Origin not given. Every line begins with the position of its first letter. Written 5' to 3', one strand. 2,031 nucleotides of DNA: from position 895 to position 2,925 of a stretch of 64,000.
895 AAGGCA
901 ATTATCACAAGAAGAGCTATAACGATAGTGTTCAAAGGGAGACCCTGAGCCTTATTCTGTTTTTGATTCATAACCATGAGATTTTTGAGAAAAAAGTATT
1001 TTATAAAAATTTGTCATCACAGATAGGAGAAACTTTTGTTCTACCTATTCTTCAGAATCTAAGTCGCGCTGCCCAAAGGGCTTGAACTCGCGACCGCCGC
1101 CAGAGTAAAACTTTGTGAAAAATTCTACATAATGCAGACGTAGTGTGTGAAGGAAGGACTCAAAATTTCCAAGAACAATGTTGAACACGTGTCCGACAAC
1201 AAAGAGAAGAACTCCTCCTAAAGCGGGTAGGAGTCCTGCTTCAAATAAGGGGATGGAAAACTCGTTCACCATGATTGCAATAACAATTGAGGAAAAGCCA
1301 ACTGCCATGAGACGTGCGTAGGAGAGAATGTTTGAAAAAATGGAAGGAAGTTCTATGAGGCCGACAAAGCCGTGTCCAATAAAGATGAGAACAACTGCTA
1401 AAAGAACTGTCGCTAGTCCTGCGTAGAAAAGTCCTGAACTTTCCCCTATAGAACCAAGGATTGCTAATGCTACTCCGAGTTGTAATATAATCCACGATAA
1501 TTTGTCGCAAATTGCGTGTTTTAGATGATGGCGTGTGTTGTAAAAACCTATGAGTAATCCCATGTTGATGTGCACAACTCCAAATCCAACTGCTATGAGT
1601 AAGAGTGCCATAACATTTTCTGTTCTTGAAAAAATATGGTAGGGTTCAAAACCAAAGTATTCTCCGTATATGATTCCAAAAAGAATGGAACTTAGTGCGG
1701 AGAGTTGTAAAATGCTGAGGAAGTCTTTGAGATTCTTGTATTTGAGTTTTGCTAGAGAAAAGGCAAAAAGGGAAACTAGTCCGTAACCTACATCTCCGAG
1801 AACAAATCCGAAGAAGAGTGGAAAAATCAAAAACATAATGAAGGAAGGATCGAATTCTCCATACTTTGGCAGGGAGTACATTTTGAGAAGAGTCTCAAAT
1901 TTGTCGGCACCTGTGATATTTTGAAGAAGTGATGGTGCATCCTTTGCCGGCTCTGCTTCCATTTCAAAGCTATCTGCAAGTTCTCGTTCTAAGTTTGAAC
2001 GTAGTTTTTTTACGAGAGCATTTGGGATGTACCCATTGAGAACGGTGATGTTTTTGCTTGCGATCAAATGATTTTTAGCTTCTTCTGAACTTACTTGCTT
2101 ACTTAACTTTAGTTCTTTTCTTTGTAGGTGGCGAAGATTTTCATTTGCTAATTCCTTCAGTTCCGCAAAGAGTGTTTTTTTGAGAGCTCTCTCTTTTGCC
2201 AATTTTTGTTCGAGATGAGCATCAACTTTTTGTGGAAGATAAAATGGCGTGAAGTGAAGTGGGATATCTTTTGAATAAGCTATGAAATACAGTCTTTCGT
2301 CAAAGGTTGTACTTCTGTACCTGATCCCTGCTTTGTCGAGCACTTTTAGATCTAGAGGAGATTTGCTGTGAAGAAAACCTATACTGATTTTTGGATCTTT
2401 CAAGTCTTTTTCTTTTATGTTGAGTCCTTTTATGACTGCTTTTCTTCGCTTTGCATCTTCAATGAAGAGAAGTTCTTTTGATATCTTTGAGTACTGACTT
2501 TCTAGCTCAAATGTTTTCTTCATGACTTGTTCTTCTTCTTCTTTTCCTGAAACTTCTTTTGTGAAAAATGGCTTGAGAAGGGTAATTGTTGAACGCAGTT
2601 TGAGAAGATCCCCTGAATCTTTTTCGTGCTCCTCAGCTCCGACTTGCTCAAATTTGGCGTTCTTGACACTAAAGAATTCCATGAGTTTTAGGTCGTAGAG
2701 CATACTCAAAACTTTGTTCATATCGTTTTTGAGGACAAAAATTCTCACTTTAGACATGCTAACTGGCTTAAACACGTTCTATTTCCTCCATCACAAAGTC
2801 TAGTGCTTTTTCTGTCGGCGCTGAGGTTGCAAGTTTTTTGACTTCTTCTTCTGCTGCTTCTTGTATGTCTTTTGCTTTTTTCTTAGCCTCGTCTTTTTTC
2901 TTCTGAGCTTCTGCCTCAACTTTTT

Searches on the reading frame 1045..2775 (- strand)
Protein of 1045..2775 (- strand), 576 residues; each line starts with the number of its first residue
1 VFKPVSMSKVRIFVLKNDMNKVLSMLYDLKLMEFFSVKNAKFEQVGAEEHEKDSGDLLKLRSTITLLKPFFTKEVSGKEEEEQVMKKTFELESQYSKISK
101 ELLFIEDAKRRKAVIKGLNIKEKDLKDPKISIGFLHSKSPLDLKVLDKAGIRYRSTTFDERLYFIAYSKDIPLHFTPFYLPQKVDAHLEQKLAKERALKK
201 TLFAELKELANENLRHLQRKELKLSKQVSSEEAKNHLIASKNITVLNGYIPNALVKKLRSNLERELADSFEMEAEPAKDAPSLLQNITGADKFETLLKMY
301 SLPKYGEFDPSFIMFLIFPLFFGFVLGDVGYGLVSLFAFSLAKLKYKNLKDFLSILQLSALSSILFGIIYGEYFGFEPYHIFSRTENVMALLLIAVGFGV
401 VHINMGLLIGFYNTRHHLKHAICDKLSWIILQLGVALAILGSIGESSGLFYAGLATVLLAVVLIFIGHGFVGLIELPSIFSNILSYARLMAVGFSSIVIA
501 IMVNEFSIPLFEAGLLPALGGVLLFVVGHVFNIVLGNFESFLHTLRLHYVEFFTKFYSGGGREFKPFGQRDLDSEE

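Call 93: search_protein_families(library=pfam, alignment_id=A9, max_evalue=0.000001)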
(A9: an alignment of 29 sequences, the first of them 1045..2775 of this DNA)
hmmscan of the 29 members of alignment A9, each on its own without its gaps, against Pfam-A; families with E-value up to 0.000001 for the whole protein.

A. member 1, window:1045-2775:- (576 aa): 1 family
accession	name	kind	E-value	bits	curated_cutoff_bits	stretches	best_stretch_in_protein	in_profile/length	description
PF01496.24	V_ATPase_I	-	2.1e-18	66.2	30.7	2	523-567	769-813/815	V-type ATPase 116kDa subunit family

B. families by the number of members that match (of 29 scanned): 26 families (the first 25 are shown)
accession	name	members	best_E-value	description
PF03176.21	MMPL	2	2e-31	MMPL family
PF13412.12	HTH_24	2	3.1e-18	Winged helix-turn-helix DNA-binding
PF13404.12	HTH_AsnC-type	2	6e-18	AsnC-type helix-turn-helix domain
PF00723.27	Glyco_hydro_15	1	4.9e-70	Glycosyl hydrolases family 15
PF03721.20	UDPG_MGDP_dh_N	1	7.3e-65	UDP-glucose/GDP-mannose dehydrogenase family, NAD binding domain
PF01725.21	Ham1p_like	1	2.1e-39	Ham1 family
PF00984.24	UDPG_MGDP_dh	1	5.3e-38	UDP-glucose/GDP-mannose dehydrogenase family, central domain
PF00999.27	Na_H_Exchanger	1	2.6e-34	Sodium/hydrogen exchanger, transmembrane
PF03720.21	UDPG_MGDP_dh_C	1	1.1e-30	UDP-glucose/GDP-mannose dehydrogenase family, UDP binding domain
PF19291.4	TREH_N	1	6.5e-21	Trehalase-like, N-terminal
PF00881.29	Nitroreductase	1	2.9e-20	Nitroreductase family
PF00437.27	T2SSE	1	8.1e-20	Type II/IV secretion system protein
PF01496.24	V_ATPase_I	1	2.1e-18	V-type ATPase 116kDa subunit family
PF07705.17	CARDB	1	4.6e-12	CARDB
PF07973.19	tRNA_SAD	1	6.9e-12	Threonyl and Alanyl tRNA synthetase second additional domain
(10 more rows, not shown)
